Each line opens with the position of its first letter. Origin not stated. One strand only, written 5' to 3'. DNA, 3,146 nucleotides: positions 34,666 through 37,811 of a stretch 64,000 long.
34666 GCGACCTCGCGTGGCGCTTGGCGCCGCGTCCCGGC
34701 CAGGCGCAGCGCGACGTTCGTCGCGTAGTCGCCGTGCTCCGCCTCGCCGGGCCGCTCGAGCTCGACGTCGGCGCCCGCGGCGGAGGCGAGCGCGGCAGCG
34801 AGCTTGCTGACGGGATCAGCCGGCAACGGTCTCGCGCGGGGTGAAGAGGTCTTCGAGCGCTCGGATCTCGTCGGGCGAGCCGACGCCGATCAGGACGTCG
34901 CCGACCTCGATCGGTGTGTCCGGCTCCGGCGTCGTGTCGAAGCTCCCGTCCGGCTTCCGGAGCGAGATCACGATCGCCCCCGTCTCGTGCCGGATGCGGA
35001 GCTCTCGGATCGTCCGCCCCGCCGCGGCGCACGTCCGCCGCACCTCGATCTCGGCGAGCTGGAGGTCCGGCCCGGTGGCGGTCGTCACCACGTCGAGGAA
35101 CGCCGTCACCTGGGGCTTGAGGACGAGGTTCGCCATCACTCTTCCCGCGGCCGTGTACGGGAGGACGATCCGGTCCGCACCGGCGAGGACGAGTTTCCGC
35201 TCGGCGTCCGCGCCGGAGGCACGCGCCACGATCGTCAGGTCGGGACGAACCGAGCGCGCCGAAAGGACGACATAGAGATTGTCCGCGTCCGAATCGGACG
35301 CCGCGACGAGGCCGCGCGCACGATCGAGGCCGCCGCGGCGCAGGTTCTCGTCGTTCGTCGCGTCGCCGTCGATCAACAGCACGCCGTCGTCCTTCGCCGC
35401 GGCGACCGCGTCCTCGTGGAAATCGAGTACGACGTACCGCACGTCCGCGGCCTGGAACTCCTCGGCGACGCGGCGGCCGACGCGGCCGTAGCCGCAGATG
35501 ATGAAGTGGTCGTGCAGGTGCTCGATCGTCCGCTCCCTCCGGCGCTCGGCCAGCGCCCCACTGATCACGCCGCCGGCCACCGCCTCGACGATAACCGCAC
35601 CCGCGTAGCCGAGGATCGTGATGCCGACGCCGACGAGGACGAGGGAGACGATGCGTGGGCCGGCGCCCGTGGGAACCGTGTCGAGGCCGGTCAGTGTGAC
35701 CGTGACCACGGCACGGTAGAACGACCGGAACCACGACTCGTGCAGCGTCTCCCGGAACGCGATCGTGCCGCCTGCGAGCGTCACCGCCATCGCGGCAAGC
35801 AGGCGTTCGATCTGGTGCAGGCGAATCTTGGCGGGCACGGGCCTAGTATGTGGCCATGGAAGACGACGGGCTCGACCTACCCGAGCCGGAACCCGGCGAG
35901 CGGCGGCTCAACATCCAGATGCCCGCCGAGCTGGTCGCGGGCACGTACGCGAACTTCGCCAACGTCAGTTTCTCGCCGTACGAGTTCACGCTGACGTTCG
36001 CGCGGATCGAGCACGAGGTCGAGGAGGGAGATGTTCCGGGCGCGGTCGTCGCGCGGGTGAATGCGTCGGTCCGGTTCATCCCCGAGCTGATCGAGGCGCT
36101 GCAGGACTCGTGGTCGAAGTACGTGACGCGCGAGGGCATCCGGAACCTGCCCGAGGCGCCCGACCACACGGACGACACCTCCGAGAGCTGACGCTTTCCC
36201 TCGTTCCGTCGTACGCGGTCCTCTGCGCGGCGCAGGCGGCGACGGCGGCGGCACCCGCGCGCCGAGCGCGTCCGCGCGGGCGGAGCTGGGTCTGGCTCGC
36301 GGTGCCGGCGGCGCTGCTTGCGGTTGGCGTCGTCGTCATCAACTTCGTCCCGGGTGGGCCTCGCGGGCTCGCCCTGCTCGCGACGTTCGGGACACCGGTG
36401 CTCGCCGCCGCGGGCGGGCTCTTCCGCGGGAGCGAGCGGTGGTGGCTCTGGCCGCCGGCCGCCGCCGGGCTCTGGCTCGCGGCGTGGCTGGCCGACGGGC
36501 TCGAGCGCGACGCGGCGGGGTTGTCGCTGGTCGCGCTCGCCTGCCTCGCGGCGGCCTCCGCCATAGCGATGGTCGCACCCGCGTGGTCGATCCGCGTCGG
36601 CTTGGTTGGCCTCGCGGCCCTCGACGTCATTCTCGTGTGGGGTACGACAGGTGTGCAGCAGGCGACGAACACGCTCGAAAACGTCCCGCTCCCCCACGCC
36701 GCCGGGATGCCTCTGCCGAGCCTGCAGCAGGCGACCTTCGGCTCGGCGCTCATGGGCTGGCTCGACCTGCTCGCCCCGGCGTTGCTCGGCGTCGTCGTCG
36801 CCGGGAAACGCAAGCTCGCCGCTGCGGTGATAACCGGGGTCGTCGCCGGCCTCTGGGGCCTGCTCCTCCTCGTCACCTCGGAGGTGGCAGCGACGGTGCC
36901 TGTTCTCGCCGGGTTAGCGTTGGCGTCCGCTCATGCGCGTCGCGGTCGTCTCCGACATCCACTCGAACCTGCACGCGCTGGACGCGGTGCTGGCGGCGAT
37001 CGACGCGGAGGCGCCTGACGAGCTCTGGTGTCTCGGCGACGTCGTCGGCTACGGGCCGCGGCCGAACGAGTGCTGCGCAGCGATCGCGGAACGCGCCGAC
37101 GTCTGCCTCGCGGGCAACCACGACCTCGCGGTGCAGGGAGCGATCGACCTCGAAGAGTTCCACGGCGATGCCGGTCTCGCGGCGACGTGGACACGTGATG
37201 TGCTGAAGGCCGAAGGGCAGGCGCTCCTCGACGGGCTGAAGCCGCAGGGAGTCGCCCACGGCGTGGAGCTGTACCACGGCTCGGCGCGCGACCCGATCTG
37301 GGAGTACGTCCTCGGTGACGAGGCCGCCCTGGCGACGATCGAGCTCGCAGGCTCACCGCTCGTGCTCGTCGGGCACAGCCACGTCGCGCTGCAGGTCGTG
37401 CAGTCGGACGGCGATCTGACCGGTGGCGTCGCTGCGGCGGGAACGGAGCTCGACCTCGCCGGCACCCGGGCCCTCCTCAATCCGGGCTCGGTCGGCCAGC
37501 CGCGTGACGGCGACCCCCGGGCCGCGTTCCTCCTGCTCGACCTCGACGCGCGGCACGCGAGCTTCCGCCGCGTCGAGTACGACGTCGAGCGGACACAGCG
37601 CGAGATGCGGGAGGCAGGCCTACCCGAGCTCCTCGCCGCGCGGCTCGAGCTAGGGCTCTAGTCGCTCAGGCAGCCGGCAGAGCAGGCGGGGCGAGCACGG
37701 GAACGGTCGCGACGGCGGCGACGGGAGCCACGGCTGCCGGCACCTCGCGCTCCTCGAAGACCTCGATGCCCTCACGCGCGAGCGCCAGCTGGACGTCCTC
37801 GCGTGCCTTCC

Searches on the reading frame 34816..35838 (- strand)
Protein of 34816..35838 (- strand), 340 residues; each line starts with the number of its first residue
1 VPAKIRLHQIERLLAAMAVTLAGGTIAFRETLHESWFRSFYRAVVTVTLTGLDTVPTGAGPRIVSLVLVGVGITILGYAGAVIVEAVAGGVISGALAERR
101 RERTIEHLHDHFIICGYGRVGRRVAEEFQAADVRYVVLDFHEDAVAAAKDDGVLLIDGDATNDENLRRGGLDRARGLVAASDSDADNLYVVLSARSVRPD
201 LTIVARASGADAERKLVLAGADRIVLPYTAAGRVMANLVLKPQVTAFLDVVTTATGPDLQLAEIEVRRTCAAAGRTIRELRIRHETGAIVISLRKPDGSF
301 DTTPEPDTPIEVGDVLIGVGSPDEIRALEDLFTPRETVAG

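Call 13: search_protein_families(library=pfam, max_evalue=0.00001, proteins=[window:34816-35838:-])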
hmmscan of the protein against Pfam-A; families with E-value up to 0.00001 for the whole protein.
window:34816-35838:- (340 aa): 2 families
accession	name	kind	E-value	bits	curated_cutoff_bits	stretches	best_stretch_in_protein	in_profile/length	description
PF02254.24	TrkA_N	-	2.6e-30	105.5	23.8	1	112-227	1-116/116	TrkA-N domain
PF02080.26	TrkA_C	-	9.2e-15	54.7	27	1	261-332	1-70/71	TrkA-C domain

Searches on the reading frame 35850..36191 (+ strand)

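Call 13: search_protein_families(library=pfam, max_evalue=0.00001, proteins=[window:35850-36191:+])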
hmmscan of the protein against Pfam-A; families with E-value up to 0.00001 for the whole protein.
window:35850-36191:+ (113 aa): 1 family
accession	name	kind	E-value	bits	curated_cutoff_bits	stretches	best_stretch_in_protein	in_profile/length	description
PF11950.13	DUF3467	-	4.4e-11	43.1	25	1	18-95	13-87/92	Protein of unknown function (DUF3467)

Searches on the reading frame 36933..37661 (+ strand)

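Call 13: search_protein_families(library=pfam, max_evalue=0.00001, proteins=[window:36933-37661:+])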
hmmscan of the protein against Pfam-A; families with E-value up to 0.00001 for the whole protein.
window:36933-37661:+ (242 aa): 2 families
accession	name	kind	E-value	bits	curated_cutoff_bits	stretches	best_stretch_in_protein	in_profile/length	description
PF12850.12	Metallophos_2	-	1.5e-18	67.7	27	1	1-205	1-152/154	Calcineurin-like phosphoesterase superfamily domain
PF00149.33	Metallophos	-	7.9e-14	53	21.5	1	1-151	1-190/191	Calcineurin-like phosphoesterase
